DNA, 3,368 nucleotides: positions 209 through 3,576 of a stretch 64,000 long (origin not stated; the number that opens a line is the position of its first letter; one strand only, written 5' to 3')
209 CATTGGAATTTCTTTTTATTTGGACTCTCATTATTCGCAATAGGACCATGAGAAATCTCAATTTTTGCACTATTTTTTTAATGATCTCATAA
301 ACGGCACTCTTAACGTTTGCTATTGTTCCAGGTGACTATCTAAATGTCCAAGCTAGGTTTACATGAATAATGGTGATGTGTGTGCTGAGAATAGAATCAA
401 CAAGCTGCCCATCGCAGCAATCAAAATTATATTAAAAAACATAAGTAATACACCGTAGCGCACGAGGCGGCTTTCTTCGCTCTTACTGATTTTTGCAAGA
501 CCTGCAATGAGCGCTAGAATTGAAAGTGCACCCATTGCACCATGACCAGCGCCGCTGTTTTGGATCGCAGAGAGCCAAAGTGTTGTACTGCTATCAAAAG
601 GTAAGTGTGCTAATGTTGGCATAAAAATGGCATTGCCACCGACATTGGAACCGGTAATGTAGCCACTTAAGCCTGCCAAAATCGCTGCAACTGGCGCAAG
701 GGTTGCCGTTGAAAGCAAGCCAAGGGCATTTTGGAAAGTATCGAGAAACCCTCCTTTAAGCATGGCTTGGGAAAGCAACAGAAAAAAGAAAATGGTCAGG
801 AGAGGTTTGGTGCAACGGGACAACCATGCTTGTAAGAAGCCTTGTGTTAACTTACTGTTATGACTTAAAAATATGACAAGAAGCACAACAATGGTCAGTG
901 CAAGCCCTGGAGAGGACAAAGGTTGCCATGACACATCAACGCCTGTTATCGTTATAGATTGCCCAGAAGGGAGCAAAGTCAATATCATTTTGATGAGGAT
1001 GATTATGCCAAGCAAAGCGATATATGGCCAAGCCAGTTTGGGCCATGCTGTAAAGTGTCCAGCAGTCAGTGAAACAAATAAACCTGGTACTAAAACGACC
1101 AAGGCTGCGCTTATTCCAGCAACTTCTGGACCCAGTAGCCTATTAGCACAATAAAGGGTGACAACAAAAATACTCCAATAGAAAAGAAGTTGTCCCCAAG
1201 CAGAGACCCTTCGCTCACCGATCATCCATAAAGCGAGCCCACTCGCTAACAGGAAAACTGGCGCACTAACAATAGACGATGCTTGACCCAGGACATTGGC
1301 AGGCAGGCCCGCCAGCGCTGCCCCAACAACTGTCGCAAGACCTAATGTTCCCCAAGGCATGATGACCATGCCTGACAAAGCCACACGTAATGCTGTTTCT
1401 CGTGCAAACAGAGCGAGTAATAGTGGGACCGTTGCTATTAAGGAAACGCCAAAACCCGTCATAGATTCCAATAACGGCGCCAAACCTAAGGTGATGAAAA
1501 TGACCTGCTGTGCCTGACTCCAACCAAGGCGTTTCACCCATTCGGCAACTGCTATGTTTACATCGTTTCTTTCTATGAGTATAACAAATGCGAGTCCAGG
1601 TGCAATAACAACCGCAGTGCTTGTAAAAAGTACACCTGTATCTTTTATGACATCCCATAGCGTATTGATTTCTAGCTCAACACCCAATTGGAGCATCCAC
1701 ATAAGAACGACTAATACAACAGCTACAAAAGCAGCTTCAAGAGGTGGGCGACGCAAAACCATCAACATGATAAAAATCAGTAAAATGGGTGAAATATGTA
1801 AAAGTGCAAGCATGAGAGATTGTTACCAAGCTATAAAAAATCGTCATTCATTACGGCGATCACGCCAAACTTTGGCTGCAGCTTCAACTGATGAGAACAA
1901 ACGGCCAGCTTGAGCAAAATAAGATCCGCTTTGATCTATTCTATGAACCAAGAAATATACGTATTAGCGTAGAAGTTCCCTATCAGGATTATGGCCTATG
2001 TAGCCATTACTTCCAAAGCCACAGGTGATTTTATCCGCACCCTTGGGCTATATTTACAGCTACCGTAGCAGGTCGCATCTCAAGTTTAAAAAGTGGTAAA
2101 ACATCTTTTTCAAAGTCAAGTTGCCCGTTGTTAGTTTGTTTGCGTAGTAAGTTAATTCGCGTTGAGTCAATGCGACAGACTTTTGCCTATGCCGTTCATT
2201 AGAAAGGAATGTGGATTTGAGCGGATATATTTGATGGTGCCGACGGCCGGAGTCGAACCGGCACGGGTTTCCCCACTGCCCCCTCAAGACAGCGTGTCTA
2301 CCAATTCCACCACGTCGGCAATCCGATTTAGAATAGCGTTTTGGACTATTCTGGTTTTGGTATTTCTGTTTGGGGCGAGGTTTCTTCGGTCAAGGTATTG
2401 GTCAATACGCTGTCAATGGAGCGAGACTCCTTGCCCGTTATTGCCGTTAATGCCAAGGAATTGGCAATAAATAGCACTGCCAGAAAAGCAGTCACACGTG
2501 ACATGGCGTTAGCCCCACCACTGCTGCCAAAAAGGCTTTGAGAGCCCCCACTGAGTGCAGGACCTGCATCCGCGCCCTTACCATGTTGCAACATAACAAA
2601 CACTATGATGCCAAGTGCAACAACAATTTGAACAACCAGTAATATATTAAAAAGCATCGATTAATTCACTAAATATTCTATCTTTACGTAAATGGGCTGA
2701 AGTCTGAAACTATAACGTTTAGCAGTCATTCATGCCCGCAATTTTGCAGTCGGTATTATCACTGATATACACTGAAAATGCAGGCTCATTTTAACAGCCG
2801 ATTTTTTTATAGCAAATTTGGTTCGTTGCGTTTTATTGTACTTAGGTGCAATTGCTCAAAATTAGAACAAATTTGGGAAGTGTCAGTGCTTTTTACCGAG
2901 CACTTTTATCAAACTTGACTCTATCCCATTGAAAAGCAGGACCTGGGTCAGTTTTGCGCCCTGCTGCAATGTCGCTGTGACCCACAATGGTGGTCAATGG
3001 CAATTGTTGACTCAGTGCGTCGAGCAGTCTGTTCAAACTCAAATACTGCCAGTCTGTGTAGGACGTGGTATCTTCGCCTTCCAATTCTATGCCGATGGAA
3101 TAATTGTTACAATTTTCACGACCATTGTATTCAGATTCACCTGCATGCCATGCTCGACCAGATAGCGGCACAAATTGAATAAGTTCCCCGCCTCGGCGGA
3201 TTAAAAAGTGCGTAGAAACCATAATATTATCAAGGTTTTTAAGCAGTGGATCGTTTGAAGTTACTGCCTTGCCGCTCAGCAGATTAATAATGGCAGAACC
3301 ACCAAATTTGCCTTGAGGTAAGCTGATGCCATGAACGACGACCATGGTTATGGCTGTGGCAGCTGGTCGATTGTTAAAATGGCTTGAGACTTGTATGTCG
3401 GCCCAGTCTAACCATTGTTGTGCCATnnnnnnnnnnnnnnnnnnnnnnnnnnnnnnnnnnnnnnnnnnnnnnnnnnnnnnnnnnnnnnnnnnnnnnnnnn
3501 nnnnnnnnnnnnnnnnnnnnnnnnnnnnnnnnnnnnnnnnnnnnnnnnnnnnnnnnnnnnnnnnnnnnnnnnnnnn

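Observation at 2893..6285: Periplasmic peptidoglycan-remodelling cluster: AmpD amidase, YkuD L,D-transpeptidase, a paralogous-domain protein of unknown function, and a secreted M14 carboxypeptidase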

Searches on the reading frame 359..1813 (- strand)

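Call 79: search_protein_families(library=pfam, proteins=[window:359-1813:-], max_evalue=0.00001)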
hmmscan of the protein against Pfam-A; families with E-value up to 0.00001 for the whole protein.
window:359-1813:- (484 aa): 1 family
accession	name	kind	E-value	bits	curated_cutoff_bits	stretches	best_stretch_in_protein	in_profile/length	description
PF02652.20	Lactate_perm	-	5.3e-15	55.6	27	2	273-468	323-518/522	L-lactate permease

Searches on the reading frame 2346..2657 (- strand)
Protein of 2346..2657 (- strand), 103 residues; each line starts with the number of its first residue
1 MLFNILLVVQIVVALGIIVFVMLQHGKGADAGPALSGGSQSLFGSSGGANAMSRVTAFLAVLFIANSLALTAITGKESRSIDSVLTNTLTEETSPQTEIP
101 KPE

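Call 79: search_protein_families(library=pfam, proteins=[window:2346-2657:-], max_evalue=0.00001)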
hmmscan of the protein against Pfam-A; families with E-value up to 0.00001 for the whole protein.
window:2346-2657:- (103 aa): 1 family
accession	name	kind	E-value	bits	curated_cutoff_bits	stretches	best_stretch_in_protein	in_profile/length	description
PF03840.19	SecG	-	8.7e-20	71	29.2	1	5-72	1-69/70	Preprotein translocase SecG subunit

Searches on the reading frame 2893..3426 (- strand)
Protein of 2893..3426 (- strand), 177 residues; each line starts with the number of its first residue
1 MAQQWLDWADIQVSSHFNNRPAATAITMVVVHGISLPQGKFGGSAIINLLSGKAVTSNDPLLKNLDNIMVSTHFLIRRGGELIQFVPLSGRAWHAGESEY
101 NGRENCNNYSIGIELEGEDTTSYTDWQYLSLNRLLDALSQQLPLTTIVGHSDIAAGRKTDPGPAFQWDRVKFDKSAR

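Call 3: search_protein_families(library=pfam, proteins=[window:2893-3426:-], max_evalue=1)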
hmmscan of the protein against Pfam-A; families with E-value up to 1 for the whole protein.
window:2893-3426:- (177 aa): 1 family
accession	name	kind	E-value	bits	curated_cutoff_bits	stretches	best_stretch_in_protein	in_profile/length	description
PF01510.30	Amidase_2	-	1.4e-28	100.3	26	1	25-163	4-131/131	N-acetylmuramoyl-L-alanine amidase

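Call 4: search_protein_families(library=ncbifam, proteins=[window:2893-3426:-], max_evalue=1)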
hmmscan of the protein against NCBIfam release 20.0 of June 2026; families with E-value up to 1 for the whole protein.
window:2893-3426:- (177 aa): 2 families
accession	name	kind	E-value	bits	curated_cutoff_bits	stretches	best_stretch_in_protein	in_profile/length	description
NF008758.0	PRK11789.1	equivalog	1e-64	217.4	143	1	2-171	8-179/190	1,6-anhydro-N-acetylmuramyl-L-alanine amidase AmpD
NF033067.1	APH_3p_VIIa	exception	0.15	11.8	530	1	61-140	33-109/250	aminoglycoside O-phosphotransferase APH(3')-VIIa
